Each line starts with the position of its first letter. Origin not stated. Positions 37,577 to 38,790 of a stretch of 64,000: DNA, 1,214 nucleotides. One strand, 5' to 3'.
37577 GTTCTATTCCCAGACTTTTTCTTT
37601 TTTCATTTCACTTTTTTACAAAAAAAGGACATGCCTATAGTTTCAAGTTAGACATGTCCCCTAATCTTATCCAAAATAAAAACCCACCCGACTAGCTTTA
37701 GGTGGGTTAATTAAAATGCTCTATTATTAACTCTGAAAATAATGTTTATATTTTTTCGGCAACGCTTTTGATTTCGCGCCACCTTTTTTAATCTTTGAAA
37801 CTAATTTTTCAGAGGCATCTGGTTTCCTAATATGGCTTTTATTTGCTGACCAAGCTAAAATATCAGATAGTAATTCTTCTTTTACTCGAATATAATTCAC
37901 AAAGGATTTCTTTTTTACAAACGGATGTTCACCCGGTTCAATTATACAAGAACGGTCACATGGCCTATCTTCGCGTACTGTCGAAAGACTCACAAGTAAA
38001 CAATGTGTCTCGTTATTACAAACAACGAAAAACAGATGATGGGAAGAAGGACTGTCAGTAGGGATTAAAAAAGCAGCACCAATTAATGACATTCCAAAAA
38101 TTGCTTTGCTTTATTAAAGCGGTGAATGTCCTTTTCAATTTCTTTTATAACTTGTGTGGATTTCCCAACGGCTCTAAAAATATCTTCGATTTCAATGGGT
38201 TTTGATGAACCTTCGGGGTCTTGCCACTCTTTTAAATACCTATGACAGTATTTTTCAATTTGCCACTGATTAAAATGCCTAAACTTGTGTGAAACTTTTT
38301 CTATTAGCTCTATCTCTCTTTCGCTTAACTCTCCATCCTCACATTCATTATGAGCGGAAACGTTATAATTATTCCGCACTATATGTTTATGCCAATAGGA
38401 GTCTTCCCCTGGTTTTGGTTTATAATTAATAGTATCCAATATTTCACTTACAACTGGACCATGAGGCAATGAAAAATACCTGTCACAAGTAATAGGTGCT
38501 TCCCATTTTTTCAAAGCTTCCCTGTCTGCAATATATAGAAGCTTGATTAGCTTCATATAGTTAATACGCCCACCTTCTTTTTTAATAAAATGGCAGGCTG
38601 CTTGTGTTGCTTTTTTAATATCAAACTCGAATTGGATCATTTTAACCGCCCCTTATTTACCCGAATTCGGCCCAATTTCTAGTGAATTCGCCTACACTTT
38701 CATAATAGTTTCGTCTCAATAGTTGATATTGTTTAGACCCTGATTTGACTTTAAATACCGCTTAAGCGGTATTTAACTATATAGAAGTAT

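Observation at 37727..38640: Panacea-domain antitoxin with an unrecognised 121-aa partner: possible new toxin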

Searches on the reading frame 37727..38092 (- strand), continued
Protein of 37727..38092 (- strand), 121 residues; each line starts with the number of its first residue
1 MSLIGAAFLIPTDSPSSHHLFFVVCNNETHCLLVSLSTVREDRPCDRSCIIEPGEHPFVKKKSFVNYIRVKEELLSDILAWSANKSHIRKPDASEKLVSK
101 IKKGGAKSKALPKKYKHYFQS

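Call 101: fold_search(model_id=the predicted structure, library=viral)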
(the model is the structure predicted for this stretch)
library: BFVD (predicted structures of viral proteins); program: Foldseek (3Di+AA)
matches with E <= 10: 643; with E <= 0.001: 0
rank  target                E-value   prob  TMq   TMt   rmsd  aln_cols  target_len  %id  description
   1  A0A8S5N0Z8            3.3e-03  1.00  0.56  0.41   4.1       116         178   12  Endoribonuclease [Siphoviridae sp. ctpbb7]
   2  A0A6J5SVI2            4.2e-03  1.00  0.56  0.45   4.7       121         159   14  Uncharacterized protein [uncultured Caudovirales phage]
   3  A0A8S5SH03            4.8e-03  0.99  0.44  0.40   8.0       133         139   10  PemK-like protein [Siphoviridae sp. ctBCr48]
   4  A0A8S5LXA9            6.8e-03  1.00  0.55  0.54   4.5       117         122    8  Endoribonuclease [Siphoviridae sp. ctRiO19]
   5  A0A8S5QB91            8.7e-03  1.00  0.45  0.31   4.3        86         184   14  PemK-like protein [Myoviridae sp. ctdv95]
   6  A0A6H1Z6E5            1.3e-02  0.99  0.42  0.32   9.7        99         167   12  (no name in the UniProt tables at hand)
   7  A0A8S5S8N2            3.9e-02  1.00  0.55  0.56   4.3       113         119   10  PemK-like protein [Phage sp. ctGns7]
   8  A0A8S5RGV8            4.3e-02  0.96  0.46  0.24   6.2       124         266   14  PemK-like protein [virus sp. ctiha2]
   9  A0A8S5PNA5            5.5e-02  0.91  0.40  0.16   9.4       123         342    6  Uncharacterized protein [Myoviridae sp. ctwwN25]
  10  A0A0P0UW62            5.8e-02  0.82  0.33  0.46   6.5        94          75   11  Uncharacterized protein [Pectobacterium phage PPWS1]
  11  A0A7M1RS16            7.0e-02  0.96  0.49  0.35   5.7       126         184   14  Uncharacterized protein [uncultured phage cr6_1]
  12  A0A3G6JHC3            7.9e-02  0.96  0.48  0.53   4.3       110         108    9  Type II toxin-antitoxin system PemK/MazF family toxin [Lactobacillus phage ViSo-2018a]
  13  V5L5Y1                1.1e-01  0.41  0.27  0.32  11.8       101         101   13  (no name in the UniProt tables at hand)
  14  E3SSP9                1.2e-01  0.77  0.33  0.41   7.4        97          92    9  Uncharacterized protein [Prochlorococcus phage P-HM2]
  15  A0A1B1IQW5            1.8e-01  0.80  0.36  0.33   5.5        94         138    8  (no name in the UniProt tables at hand)
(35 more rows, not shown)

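Call 106: search_dna_similar(query=L036:2103-2489:+, collection=phages, mode=protein, max_evalue=0.001, max_rows=40)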
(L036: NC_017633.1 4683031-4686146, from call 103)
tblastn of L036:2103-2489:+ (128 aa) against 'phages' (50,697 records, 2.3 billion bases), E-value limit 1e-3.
Records with a match: 9; places in all: 9; records where one place covers at least 80% of the query: 9.
Best place of each record, by identity: >=99% 2; <60% 7.
By first word of the organism name: Yersinia 3; Escherichia 2; Vibrio 1; Pseudomonas 1; Klebsiella 1; Bacteriophage 1.
By host as written in the record: Escherichia coli APEC strain QZJM25 1; Escherichia coli O103:H11 1; Vibrio cyclitrophicus 10N.239.311.H11 1; Yersinia enterocolitica BJ2014-1008329276 1; Yersinia enterocolitica BJ2014-1008297168 1; Yersinia enterocolitica QH2012-y91 1; Pseudomonas aeruginosa 188 1; Klebsiella pneumoniae ST13-OXA48 1; and 1 more.
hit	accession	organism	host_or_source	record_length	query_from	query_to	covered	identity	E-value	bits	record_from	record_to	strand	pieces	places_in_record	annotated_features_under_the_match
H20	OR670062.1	Escherichia phage SKA5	Escherichia coli APEC strain QZJM25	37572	1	128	100%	99.2%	2e-80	262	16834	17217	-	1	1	hypothetical protein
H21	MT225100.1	Escherichia phage Lys8385Vzw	Escherichia coli O103:H11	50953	1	128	100%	99.2%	2e-80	262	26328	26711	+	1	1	hypothetical protein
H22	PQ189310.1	Vibrio phage 10N.239.311.H11_PE001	Vibrio cyclitrophicus 10N.239.311.H11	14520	1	120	94%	51.7%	1e-31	122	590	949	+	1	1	hypothetical protein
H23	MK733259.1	Yersinia phage YeP1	Yersinia enterocolitica ...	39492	1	119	93%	50.4%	4e-32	124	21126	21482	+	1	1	hypothetical protein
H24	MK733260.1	Yersinia phage YeP2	Yersinia enterocolitica ...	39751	1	119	93%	50.4%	4e-32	124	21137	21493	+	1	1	hypothetical protein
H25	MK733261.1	Yersinia phage YeP3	Yersinia enterocolitica QH2012-y91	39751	1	119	93%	50.4%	4e-32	124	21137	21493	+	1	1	hypothetical protein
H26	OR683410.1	Pseudomonas phage Sirocco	Pseudomonas aeruginosa 188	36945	1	116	91%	46.6%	4e-26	107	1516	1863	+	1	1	hypothetical protein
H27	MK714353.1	Klebsiella phage ST13-OXA48phi12.5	Klebsiella pneumoniae ST13-OXA48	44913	1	122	95%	43.1%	4e-26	107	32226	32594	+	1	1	hypothetical protein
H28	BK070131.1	Bacteriophage sp.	Helicobacter pametensis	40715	1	106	83%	34.9%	4e-10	61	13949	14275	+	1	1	hypothetical protein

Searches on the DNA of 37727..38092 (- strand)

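Call 102: search_dna_similar(query=L008:1922-2896:+, collection=ecoli_genomes, mode=distant, max_rows=10)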
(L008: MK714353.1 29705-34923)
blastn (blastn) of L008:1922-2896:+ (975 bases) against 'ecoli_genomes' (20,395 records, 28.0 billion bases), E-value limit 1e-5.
Records with a match: 208; places in all: 209; records where one place covers at least 80% of the query: 0.
Genomes with a match: 208 of 5426; with a place that covers at least 80% of the query: 0. Places per genome that has any: lowest 1, median 1, highest 2. On chromosomes: 209 places; on plasmids: 0.
Best place of each record, by identity: 80-90% 204; 60-80% 4.
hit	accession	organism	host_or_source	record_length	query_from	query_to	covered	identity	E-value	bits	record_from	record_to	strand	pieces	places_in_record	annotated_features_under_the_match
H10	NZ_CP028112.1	Escherichia coli O103 str. RM8385 strain RM8385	Bos taurus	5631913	1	116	12%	81.0%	8e-21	111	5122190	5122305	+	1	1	Panacea domain-containing protein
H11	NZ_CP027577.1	Escherichia coli strain 2013C-4225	Homo sapiens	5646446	1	116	12%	81.0%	8e-21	111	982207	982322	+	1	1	Panacea domain-containing protein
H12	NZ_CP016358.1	Escherichia coli strain K-15KW01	Homo sapiens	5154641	1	116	12%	81.0%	8e-21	111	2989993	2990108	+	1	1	Panacea domain-containing protein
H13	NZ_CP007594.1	Escherichia coli strain SEC470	-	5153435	1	116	12%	81.0%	8e-21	111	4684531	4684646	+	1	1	Panacea domain-containing protein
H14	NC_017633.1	Escherichia coli ETEC H10407 strain ETEC H10407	-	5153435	1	116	12%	81.0%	8e-21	111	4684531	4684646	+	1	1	Panacea domain-containing protein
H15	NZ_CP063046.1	Escherichia coli strain KC-Dl-1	Delphinapterus leucas (Beluga whale)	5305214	1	116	12%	81.0%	8e-21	111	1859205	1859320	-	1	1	Panacea domain-containing protein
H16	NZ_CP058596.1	Escherichia coli strain UPEC_U013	Homo sapiens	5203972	1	116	12%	81.0%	8e-21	111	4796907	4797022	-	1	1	Panacea domain-containing protein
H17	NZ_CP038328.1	Escherichia coli O157:H7 strain NE 1092-2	cattle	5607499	1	116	12%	81.0%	8e-21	111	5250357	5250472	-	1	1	Panacea domain-containing protein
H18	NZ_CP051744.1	Escherichia coli strain SCU-484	Homo sapiens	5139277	1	116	12%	81.0%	8e-21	111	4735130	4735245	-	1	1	Panacea domain-containing protein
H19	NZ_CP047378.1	Escherichia coli strain CAU16175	swine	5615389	1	116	12%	81.0%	8e-21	111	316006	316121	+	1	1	Panacea domain-containing protein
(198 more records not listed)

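Call 103: get_annotated_region(hit=H14, flank=1500)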
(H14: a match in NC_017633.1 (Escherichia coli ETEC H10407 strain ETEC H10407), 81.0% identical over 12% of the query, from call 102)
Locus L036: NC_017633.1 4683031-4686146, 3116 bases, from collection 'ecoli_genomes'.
description: Escherichia coli ETEC H10407, complete sequence
organism: Escherichia coli ETEC H10407 strain ETEC H10407 (NCBI taxid 316401)
replicon: chromosome; assembly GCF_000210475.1
host: -; source: -; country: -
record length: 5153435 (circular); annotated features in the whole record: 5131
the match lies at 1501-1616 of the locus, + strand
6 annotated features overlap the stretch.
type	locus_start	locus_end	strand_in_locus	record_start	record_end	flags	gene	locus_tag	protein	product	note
CDS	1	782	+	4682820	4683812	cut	-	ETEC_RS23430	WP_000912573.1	DUF2713 family protein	-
CDS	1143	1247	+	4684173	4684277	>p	-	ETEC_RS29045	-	tRNA-dihydrouridine synthase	incomplete; partial in the middle of a contig; missing C-terminus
CDS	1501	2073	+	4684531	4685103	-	-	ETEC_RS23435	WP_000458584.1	Panacea domain-containing protein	-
CDS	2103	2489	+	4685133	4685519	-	-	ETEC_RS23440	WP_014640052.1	hypothetical protein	-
CDS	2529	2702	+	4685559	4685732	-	-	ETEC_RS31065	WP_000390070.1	hypothetical protein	-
CDS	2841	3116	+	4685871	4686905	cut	-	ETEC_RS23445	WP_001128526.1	competence protein CoiA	-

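Call 108: search_dna_similar(query=L036:1501-2489:+, collection=ecoli_genomes, mode=near, max_rows=5)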
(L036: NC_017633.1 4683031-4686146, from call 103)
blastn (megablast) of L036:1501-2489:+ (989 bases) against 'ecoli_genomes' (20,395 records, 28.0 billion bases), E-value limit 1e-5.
Records with a match: 208; places in all: 210; records where one place covers at least 80% of the query: 206.
Genomes with a match: 208 of 5426; with a place that covers at least 80% of the query: 206. Places per genome that has any: lowest 1, median 1, highest 2. On chromosomes: 210 places; on plasmids: 0.
Best place of each record, by identity: >=99% 72; 95-99% 134; 90-95% 2.
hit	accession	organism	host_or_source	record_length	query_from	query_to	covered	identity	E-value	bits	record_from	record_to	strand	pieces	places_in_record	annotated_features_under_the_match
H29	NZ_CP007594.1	Escherichia coli strain SEC470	-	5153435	1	989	100%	100.0%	0e+0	1827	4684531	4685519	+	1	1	Panacea domain-containing protein | hypothetical protein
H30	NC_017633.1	Escherichia coli ETEC H10407 strain ETEC H10407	-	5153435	1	989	100%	100.0%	0e+0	1827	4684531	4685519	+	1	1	Panacea domain-containing protein | hypothetical protein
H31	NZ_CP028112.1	Escherichia coli O103 str. RM8385 strain RM8385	Bos taurus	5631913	1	989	100%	99.5%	0e+0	1799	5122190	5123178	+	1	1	Panacea domain-containing protein | hypothetical protein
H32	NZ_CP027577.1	Escherichia coli strain 2013C-4225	Homo sapiens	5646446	1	989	100%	99.5%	0e+0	1799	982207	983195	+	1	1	Panacea domain-containing protein | hypothetical protein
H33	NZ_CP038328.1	Escherichia coli O157:H7 strain NE 1092-2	cattle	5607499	1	989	100%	99.5%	0e+0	1799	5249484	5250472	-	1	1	Panacea domain-containing protein | hypothetical protein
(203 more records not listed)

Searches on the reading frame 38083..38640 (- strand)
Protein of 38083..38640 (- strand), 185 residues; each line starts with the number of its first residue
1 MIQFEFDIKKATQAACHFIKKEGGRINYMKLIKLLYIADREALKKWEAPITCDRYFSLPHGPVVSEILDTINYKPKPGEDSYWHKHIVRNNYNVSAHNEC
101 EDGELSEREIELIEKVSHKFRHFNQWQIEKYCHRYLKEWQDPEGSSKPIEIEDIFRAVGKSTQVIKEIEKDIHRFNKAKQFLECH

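Call 3: search_protein_families(library=pfam, proteins=[window:38083-38640:-], max_evalue=1)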
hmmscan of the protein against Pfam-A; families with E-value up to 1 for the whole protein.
window:38083-38640:- (185 aa): 1 family
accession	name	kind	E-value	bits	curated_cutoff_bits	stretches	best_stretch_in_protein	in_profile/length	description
PF13274.11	SocA_Panacea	-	1.1e-22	81.5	25.7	1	31-139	1-112/113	Antitoxin SocA-like, Panacea domain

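Call 4: search_protein_families(library=ncbifam, proteins=[window:38083-38640:-], max_evalue=1)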
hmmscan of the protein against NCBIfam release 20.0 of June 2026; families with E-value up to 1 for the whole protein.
window:38083-38640:- (185 aa): 1 family
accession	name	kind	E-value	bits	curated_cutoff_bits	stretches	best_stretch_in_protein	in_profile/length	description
NF047745.1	SocA_antitoxin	equivalog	0.0024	17.6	190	1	18-139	13-129/176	type VI toxin-antitoxin system SocA family antitoxin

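Call 5: search_protein_families(library=phrogs, proteins=[window:38083-38640:-], max_evalue=1)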
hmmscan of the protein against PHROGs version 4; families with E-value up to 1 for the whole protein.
window:38083-38640:- (185 aa): 3 families
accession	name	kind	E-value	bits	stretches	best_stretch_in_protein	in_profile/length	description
phrog_1281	-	unknown function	5.7e-29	102.2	1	4-177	3-169/195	-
phrog_10390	-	unknown function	1.7e-09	38.6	1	7-153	144-284/299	-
phrog_3658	-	unknown function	1.1e-06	29.9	1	6-44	2-40/91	-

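Call 6: search_protein_families(library=padloc, proteins=[window:38083-38640:-], max_evalue=1)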
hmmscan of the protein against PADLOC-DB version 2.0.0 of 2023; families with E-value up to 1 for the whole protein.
window:38083-38640:- (185 aa): 0 families
